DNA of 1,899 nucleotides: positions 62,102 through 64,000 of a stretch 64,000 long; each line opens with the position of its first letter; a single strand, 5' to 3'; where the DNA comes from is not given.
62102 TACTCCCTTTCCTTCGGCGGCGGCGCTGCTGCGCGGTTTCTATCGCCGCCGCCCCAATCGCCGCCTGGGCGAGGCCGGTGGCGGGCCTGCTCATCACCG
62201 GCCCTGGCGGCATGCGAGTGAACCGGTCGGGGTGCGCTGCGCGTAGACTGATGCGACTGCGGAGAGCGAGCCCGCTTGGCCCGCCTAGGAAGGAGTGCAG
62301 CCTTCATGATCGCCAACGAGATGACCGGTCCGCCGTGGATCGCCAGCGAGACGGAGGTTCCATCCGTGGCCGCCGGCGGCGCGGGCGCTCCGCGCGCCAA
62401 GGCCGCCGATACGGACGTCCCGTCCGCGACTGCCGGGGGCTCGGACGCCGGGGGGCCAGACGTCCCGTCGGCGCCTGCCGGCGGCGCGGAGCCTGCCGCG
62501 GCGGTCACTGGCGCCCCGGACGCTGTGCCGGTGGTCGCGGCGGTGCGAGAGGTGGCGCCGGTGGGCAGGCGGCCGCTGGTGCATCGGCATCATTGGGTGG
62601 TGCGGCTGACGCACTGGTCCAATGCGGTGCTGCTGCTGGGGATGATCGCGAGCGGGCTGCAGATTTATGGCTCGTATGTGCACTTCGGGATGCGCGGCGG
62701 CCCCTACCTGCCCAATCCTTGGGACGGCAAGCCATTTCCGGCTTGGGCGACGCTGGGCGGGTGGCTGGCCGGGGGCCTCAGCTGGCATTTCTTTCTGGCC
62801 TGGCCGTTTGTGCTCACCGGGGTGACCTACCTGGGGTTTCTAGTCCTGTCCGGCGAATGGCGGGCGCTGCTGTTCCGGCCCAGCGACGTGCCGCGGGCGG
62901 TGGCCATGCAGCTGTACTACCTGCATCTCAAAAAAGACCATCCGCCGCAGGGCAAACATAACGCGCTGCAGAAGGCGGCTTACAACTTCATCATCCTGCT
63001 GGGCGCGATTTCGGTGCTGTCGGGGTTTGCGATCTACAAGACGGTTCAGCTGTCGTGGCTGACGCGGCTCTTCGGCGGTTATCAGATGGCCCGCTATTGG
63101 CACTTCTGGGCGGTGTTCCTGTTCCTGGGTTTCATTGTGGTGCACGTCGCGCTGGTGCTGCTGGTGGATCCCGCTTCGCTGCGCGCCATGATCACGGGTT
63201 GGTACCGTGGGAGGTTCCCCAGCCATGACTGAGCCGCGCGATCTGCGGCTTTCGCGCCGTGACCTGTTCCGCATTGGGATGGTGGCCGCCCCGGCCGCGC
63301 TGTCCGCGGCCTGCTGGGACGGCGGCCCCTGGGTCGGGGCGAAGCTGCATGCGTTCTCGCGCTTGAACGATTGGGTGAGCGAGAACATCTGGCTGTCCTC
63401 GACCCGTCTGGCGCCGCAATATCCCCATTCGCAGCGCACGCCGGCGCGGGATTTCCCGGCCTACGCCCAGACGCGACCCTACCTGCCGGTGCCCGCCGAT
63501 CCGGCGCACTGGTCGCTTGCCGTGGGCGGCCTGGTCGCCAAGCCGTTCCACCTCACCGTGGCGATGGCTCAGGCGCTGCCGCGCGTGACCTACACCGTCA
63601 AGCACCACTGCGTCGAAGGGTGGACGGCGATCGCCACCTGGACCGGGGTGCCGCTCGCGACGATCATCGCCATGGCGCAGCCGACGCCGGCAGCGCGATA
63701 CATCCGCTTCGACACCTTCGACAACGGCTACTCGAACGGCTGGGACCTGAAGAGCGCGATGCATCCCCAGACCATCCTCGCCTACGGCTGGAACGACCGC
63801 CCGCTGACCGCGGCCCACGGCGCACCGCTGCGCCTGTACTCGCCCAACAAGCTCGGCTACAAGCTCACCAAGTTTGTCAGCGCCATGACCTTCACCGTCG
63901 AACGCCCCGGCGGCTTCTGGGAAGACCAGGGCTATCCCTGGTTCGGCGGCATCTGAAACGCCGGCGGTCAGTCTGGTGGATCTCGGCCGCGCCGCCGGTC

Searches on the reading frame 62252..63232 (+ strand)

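Call 11: search_protein_families(library=pfam, proteins=[window:62252-63232:+], max_evalue=0.001)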
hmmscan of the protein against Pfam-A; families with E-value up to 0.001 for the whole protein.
window:62252-63232:+ (326 aa): 2 families
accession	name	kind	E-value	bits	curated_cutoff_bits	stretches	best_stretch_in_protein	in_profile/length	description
PF01292.26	Ni_hydr_CYTB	-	2.2e-26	93.2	30.1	1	112-316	1-179/179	Prokaryotic cytochrome b561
PF14358.11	DUF4405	-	0.00024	22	26.7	1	248-301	7-64/66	Domain of unknown function (DUF4405)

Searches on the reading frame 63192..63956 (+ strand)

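Call 11: search_protein_families(library=pfam, proteins=[window:63192-63956:+], max_evalue=0.001)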
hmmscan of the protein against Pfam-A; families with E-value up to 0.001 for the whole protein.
window:63192-63956:+ (254 aa): 1 family
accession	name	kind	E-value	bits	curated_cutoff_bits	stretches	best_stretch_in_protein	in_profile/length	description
PF00174.25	Oxidored_molyb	-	1.8e-34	119.2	24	1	98-243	2-169/169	Oxidoreductase molybdopterin binding domain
